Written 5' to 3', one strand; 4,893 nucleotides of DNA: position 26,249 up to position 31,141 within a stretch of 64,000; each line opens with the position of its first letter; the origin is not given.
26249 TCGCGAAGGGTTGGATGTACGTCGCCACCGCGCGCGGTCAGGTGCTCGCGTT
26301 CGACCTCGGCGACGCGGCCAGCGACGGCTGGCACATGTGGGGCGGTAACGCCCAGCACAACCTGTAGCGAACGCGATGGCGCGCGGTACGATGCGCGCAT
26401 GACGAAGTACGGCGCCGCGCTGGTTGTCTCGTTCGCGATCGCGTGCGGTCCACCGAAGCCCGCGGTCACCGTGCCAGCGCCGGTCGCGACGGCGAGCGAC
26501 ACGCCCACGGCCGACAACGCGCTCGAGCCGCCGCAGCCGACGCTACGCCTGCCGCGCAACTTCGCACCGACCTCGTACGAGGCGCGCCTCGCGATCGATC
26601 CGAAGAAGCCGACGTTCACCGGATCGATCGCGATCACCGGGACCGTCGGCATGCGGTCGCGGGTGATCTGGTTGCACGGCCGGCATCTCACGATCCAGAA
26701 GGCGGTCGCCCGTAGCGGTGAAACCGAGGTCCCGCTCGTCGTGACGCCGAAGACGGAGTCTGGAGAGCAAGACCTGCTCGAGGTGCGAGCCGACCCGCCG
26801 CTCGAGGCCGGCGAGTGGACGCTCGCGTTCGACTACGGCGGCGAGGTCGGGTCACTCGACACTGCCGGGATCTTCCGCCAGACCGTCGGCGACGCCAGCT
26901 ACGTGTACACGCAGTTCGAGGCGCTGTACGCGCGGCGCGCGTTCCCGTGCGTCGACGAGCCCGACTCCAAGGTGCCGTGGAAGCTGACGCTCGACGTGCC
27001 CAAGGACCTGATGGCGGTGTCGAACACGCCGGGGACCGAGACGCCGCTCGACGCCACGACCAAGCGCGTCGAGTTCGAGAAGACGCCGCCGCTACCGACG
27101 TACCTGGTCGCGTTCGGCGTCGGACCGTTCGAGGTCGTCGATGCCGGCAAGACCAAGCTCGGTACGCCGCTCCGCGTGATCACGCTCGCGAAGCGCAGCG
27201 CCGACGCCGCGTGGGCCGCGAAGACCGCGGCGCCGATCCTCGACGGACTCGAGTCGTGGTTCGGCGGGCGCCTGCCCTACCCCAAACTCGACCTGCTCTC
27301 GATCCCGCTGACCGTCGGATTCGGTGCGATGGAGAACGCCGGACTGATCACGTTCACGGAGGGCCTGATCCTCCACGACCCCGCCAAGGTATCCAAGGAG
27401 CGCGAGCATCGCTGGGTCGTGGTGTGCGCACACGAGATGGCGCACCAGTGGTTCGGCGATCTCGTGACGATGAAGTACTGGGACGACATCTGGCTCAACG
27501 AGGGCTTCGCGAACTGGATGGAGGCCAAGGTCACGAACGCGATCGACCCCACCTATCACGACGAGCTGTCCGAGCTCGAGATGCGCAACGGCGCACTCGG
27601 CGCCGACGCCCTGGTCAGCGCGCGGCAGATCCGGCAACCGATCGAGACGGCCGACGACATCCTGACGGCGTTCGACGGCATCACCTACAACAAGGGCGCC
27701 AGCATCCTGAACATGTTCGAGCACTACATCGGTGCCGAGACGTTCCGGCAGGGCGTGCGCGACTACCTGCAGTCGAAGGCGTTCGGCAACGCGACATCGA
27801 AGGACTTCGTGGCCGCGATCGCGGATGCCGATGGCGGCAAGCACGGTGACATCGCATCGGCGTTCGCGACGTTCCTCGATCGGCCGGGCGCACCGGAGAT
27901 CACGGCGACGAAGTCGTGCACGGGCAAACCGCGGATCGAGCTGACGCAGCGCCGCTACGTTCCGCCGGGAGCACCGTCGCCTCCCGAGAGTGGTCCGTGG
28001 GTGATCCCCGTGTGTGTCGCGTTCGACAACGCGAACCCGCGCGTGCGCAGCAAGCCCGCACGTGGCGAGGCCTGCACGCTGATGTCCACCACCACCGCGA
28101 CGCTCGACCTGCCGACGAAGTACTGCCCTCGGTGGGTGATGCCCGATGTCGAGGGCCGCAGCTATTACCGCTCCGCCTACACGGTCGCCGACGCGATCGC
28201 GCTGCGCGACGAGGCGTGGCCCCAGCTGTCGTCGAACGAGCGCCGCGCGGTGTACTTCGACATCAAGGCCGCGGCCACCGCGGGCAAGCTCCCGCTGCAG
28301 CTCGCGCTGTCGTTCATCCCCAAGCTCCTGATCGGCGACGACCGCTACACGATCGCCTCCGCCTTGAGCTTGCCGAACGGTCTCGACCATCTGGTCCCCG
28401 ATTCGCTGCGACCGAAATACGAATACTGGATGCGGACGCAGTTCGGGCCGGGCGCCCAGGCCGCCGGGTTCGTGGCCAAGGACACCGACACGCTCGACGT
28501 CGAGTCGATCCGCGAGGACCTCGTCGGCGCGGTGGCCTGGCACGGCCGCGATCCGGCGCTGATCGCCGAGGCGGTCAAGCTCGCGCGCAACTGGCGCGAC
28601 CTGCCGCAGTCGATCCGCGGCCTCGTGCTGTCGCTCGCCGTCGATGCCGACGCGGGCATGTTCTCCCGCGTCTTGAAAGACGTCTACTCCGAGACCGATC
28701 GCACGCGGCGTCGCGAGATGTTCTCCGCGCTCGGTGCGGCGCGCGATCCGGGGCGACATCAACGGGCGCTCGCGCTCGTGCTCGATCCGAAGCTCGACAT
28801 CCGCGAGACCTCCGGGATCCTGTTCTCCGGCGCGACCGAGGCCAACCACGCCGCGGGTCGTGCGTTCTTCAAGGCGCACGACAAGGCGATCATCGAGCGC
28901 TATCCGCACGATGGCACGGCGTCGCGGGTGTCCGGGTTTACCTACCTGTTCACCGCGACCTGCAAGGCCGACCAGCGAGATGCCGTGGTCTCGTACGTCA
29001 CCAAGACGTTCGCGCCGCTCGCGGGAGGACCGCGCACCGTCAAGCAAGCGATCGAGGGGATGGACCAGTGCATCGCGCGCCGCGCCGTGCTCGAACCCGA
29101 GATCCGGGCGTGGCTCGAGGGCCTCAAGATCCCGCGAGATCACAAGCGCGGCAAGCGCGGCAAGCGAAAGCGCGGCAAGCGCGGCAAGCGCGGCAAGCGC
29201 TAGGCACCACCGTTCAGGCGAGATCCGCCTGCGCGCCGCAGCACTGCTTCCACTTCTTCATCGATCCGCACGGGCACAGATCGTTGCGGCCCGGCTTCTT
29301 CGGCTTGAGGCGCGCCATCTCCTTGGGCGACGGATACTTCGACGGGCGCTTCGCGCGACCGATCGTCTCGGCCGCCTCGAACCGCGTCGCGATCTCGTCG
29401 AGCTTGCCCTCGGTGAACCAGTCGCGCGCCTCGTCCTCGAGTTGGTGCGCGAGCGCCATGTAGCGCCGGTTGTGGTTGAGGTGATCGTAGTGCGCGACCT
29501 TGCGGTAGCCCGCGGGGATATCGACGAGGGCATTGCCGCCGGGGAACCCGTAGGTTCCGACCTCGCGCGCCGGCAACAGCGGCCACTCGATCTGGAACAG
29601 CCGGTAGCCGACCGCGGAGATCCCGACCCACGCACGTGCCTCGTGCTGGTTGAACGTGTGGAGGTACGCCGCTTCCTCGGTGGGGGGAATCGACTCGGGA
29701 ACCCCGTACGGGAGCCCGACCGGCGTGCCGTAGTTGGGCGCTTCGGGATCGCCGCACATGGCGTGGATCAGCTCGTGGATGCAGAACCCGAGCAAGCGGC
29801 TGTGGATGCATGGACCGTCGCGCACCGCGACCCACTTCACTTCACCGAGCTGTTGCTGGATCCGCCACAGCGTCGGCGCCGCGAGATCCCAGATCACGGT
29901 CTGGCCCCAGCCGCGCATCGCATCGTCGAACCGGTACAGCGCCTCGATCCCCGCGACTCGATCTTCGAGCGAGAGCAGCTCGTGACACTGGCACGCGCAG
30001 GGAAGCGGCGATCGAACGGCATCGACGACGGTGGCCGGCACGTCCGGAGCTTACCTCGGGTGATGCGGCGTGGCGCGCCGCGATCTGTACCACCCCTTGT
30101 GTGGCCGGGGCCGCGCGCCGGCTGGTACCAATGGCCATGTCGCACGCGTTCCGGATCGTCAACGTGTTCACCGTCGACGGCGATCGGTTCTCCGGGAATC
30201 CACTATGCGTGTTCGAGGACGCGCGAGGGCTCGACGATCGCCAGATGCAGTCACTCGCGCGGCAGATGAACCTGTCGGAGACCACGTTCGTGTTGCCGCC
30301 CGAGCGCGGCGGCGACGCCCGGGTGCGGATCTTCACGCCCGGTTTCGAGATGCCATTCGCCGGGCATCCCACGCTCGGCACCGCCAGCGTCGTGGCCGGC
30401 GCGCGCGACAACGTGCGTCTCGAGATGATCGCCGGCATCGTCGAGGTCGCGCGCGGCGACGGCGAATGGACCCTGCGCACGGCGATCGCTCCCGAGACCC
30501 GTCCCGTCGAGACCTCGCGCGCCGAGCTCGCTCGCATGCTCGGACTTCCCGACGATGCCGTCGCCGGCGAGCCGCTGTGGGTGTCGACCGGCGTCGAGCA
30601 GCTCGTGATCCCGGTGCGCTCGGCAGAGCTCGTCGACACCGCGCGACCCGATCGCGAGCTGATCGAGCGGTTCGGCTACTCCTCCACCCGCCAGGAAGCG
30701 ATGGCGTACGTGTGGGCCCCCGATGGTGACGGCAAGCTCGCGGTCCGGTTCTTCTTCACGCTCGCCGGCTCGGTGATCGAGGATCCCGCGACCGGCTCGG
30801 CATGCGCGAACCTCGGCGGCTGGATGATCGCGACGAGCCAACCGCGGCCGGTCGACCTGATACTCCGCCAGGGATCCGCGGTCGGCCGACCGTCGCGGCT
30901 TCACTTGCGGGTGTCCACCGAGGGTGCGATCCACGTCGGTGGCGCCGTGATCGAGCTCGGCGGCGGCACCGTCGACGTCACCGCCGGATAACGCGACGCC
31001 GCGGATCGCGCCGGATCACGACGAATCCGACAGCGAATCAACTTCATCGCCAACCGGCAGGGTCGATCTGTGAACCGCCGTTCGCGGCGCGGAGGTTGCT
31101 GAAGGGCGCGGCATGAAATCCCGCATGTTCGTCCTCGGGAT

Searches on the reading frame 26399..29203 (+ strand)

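Call 49: search_protein_families(library=pfam, proteins=[window:26399-29203:+], max_evalue=0.00001)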
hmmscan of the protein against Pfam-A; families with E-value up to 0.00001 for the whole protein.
window:26399-29203:+ (934 aa): 3 families
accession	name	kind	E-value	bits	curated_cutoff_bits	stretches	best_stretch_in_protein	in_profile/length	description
PF01433.26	Peptidase_M1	-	2.8e-59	200.8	27.7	1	272-479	1-208/218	Peptidase family M1 domain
PF17900.6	Peptidase_M1_N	-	2.3e-34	119.5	25.8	1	57-236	2-186/186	Peptidase M1 N-terminal domain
PF11838.14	ERAP1_C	-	3.5e-29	102.7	38.2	1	579-888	1-316/318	ERAP1-like C-terminal domain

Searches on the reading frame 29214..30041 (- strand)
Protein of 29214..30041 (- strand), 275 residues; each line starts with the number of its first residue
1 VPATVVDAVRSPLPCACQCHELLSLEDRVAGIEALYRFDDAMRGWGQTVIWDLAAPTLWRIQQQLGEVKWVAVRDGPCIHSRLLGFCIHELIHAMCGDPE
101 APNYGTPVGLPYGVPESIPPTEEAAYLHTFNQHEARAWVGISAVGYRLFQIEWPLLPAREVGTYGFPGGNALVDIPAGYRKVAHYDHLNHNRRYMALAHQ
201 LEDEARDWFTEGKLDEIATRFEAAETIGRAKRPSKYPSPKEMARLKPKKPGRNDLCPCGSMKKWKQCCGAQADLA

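Call 49: search_protein_families(library=pfam, proteins=[window:29214-30041:-], max_evalue=0.00001)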
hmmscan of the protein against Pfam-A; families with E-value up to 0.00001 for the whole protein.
window:29214-30041:- (275 aa): 1 family
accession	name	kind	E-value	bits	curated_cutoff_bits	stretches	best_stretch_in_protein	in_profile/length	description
PF02810.21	SEC-C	-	1.4e-07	31.6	20.4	1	252-269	1-18/19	SEC-C motif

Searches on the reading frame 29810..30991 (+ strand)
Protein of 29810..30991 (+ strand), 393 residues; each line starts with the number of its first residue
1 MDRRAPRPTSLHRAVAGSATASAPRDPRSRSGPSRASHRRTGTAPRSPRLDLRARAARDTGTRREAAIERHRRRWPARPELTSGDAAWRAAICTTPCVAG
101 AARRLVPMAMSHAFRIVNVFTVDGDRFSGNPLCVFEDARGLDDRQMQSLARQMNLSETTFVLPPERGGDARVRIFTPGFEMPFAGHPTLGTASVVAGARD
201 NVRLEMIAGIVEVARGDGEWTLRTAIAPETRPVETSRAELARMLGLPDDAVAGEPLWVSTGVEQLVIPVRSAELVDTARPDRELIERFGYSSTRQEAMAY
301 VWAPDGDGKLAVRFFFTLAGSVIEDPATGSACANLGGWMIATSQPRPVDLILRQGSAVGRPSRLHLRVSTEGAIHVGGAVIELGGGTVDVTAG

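Call 49: search_protein_families(library=pfam, proteins=[window:29810-30991:+], max_evalue=0.00001)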
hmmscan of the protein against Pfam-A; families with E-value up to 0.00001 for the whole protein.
window:29810-30991:+ (393 aa): 1 family
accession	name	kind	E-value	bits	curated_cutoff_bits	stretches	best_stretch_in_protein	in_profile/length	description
PF02567.21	PhzC-PhzF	-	1.4e-48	166.3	27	1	117-376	1-262/281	Phenazine biosynthesis-like protein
